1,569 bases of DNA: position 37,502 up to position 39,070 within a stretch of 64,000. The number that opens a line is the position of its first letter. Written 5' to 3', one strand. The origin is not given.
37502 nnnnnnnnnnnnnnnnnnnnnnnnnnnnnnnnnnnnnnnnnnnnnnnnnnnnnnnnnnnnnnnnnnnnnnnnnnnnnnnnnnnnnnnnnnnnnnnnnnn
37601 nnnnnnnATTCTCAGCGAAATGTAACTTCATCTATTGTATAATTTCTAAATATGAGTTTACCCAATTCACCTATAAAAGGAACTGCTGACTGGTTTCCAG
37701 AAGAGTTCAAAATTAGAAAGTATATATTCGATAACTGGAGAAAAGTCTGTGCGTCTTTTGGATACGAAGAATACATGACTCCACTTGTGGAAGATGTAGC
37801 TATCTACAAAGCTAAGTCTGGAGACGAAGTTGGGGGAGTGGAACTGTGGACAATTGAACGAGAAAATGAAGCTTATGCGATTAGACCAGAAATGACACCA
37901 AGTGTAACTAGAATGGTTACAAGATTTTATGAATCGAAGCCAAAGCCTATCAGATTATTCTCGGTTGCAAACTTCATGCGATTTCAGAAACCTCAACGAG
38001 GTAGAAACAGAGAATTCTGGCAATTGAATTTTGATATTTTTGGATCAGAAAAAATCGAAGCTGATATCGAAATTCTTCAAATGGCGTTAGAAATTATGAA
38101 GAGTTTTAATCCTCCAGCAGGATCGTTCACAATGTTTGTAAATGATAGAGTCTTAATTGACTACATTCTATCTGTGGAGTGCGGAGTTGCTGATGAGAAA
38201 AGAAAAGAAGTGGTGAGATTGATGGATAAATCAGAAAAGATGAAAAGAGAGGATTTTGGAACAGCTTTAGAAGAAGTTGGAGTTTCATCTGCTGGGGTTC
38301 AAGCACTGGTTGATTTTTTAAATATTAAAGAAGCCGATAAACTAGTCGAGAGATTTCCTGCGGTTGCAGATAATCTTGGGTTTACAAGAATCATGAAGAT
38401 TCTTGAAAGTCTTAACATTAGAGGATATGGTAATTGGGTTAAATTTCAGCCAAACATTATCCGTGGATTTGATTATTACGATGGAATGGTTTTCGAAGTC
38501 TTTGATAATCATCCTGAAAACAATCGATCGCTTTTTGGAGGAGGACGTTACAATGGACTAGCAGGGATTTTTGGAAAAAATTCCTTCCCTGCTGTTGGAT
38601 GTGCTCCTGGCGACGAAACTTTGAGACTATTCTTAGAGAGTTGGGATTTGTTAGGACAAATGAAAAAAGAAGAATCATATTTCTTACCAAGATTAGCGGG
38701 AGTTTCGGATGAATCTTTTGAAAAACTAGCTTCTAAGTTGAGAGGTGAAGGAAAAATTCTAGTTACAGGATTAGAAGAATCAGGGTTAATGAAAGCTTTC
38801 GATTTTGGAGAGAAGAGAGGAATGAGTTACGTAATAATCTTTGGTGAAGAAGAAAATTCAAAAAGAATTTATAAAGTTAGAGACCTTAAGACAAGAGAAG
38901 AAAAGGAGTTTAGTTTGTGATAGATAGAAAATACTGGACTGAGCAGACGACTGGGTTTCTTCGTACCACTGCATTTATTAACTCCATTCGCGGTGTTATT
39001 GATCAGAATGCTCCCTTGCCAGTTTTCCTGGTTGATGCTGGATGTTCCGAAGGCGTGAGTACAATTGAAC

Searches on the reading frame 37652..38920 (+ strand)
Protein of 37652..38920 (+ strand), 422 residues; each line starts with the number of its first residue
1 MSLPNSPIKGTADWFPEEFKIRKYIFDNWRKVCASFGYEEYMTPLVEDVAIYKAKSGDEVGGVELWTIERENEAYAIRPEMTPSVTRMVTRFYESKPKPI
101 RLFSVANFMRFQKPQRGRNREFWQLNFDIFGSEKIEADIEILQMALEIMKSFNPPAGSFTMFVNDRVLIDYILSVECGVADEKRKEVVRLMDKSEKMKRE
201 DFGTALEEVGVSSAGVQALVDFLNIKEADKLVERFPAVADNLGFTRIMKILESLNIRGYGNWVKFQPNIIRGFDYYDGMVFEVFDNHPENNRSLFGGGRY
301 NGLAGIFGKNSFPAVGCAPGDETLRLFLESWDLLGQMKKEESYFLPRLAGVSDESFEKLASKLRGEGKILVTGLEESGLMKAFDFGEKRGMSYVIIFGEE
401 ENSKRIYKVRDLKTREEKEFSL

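Call 75: search_protein_families(library=pfam, proteins=[window:37652-38920:+], max_evalue=0.00001)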
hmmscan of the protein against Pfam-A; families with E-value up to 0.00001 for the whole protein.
window:37652-38920:+ (422 aa): 2 families
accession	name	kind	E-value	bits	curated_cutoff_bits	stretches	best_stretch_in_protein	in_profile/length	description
PF13393.11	tRNA-synt_His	-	2.2e-39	136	25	1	10-318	1-302/308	Histidyl-tRNA synthetase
PF00587.30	tRNA-synt_2b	-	6.6e-06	26.7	29.3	0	67-250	2-174/179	tRNA synthetase class II core domain (G, H, P, S and T)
